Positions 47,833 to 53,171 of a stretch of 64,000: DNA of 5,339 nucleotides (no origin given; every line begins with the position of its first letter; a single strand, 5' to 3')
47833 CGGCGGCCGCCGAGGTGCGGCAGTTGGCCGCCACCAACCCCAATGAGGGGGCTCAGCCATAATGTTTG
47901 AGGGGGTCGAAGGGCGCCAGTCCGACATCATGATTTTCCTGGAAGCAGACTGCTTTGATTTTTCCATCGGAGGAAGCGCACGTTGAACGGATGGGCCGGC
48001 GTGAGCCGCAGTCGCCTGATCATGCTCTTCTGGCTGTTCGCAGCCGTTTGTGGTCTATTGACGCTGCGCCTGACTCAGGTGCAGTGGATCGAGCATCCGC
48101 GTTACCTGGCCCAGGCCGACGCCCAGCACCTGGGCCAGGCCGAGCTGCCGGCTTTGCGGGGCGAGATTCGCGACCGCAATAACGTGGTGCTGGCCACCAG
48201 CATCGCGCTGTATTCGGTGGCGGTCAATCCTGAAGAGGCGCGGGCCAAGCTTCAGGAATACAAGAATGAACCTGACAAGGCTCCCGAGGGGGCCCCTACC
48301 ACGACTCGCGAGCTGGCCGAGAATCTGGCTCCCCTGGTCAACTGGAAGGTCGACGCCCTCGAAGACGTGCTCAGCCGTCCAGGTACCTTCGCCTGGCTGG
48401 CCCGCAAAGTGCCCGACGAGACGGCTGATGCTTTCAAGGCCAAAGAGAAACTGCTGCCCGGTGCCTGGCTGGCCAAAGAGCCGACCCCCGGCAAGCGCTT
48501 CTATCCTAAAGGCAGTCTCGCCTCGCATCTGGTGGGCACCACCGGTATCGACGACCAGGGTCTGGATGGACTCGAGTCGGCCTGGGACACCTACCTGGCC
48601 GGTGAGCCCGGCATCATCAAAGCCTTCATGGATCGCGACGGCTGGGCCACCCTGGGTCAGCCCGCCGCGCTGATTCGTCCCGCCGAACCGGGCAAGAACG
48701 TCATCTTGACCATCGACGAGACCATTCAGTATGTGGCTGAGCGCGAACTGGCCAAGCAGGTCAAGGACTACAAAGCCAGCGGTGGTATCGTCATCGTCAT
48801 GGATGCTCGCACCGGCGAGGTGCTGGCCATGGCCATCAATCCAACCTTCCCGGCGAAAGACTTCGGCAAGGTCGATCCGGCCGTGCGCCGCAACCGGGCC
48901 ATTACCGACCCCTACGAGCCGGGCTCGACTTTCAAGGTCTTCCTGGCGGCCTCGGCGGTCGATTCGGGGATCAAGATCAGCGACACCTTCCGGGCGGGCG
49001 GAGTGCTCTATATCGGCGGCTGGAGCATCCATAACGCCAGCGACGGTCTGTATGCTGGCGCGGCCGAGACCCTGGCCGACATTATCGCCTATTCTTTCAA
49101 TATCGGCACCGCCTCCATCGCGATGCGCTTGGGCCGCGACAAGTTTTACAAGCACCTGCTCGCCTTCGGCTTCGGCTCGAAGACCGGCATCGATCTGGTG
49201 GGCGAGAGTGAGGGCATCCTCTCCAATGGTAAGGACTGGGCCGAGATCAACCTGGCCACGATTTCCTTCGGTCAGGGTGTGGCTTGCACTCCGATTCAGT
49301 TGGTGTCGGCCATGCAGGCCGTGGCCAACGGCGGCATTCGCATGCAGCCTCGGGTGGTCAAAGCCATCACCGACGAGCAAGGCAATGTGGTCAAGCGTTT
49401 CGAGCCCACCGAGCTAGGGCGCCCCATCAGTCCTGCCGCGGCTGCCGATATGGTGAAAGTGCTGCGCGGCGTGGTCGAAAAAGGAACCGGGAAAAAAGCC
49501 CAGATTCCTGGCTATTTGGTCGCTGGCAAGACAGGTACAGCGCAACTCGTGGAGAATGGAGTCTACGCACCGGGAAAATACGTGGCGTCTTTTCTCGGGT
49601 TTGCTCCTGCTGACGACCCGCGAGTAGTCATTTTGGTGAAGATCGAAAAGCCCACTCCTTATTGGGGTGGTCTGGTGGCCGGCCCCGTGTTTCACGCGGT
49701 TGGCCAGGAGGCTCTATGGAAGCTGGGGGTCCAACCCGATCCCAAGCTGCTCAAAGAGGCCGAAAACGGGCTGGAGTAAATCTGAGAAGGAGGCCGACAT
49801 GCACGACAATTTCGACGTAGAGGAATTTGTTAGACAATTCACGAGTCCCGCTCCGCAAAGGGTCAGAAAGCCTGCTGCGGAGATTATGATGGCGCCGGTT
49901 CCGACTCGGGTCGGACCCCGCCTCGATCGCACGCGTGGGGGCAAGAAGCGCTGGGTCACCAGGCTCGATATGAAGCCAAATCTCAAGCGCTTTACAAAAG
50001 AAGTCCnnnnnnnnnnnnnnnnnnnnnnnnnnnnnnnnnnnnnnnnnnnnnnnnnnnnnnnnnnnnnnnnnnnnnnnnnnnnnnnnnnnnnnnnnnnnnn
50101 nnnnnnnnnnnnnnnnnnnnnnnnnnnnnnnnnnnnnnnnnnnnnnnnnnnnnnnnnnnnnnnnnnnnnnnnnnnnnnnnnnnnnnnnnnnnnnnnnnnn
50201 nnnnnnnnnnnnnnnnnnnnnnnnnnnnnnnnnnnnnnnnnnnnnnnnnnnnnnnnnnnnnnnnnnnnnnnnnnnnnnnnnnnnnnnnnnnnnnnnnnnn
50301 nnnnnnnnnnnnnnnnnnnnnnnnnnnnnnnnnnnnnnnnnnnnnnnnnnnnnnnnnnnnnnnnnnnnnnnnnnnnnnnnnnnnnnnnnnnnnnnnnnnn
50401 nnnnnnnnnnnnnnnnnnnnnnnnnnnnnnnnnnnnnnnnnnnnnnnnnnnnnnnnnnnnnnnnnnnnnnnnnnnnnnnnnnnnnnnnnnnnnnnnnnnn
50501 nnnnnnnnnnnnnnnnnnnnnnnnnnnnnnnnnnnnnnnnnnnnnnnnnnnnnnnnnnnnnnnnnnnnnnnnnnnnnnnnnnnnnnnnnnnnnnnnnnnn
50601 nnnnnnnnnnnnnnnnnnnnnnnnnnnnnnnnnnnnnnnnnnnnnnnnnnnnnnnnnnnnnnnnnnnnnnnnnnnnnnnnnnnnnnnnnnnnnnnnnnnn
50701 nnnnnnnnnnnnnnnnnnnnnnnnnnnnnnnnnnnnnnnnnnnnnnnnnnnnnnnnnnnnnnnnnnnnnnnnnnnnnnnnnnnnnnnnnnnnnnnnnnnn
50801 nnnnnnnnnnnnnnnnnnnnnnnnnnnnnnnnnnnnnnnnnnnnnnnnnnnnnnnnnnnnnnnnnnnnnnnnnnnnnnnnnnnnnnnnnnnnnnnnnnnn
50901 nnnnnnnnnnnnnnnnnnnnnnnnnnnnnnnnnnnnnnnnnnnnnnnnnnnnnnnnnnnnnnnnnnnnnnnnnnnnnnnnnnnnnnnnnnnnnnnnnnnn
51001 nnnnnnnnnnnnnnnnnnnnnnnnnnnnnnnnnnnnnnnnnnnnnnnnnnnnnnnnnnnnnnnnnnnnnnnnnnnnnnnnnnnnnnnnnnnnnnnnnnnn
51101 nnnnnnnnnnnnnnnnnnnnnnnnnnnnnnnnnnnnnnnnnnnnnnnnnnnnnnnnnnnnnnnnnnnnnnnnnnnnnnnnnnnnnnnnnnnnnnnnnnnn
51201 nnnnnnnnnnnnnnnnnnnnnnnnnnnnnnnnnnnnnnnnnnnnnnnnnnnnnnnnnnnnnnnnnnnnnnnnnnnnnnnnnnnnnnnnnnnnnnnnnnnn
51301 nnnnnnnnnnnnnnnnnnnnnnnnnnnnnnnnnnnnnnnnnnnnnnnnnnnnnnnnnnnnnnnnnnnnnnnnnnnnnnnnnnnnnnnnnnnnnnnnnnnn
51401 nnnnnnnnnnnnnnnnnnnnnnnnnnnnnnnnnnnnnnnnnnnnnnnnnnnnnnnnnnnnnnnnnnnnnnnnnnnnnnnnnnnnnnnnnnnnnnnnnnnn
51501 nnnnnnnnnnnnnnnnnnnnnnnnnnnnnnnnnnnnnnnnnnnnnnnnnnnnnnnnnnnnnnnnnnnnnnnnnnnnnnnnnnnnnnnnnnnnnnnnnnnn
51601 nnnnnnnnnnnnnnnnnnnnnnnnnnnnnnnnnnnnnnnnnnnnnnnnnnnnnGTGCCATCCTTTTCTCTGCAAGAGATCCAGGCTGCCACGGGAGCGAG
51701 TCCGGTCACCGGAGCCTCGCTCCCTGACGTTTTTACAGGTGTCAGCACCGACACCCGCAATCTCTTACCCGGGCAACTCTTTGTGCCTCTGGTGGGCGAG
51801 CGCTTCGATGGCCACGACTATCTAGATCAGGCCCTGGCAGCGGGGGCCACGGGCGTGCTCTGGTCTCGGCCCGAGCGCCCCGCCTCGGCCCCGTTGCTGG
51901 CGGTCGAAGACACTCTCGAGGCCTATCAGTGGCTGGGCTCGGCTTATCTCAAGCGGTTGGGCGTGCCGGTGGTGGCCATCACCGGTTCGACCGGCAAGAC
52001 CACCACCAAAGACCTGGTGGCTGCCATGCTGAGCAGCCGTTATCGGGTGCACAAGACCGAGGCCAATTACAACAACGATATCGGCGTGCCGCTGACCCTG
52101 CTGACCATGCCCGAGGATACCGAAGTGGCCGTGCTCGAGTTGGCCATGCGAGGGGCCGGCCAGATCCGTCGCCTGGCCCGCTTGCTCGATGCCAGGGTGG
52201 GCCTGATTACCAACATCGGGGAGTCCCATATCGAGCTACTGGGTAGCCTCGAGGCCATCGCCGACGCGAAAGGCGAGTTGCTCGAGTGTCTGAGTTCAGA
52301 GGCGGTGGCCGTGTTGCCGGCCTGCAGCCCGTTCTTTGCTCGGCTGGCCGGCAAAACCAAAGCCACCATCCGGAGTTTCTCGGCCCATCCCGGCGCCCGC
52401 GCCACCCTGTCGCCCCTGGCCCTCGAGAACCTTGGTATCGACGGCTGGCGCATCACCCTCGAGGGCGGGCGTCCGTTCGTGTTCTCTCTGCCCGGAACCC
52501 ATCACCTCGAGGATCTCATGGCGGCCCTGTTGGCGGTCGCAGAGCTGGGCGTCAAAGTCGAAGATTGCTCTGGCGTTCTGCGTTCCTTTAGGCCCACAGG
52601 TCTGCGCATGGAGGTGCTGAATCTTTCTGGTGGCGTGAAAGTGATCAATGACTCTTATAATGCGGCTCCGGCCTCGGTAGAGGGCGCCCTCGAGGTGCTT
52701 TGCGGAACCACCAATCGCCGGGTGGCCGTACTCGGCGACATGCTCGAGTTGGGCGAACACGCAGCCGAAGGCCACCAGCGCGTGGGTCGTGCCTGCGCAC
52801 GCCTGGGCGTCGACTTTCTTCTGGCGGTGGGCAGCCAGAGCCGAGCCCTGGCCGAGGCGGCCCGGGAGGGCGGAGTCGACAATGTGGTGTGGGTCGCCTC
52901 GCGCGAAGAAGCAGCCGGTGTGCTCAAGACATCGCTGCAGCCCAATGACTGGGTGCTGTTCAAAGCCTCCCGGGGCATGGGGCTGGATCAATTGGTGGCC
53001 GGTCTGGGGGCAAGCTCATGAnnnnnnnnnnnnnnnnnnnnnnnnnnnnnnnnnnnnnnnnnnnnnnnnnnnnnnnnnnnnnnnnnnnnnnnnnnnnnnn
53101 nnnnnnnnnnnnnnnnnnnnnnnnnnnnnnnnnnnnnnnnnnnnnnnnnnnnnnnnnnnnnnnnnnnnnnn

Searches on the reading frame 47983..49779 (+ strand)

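Call 64: search_protein_families(library=pfam, proteins=[window:47983-49779:+], max_evalue=0.001)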
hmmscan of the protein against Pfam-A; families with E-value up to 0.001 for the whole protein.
window:47983-49779:+ (598 aa): 2 families
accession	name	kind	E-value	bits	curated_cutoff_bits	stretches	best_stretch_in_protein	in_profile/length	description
PF00905.27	Transpeptidase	-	6.9e-75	252.5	22.1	1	268-573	1-297/299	Penicillin binding protein transpeptidase domain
PF03717.20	PBP_dimer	-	1.4e-15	58.6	24.4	1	55-221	2-174/180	Penicillin-binding Protein dimerisation domain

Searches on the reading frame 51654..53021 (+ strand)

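Call 64: search_protein_families(library=pfam, proteins=[window:51654-53021:+], max_evalue=0.001)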
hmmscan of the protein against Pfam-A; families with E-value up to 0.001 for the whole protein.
window:51654-53021:+ (455 aa): 3 families
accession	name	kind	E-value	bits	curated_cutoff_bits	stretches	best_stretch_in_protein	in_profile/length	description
PF08245.18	Mur_ligase_M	-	3.4e-38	132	24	1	109-294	1-199/200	Mur ligase middle domain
PF02875.26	Mur_ligase_C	-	2.9e-21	77.1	28.4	1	318-440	2-127/127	Mur ligase, glutamate ligase domain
PF01225.30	Mur_ligase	-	5e-07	30.4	21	1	27-84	2-80/95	Mur ligase family, catalytic domain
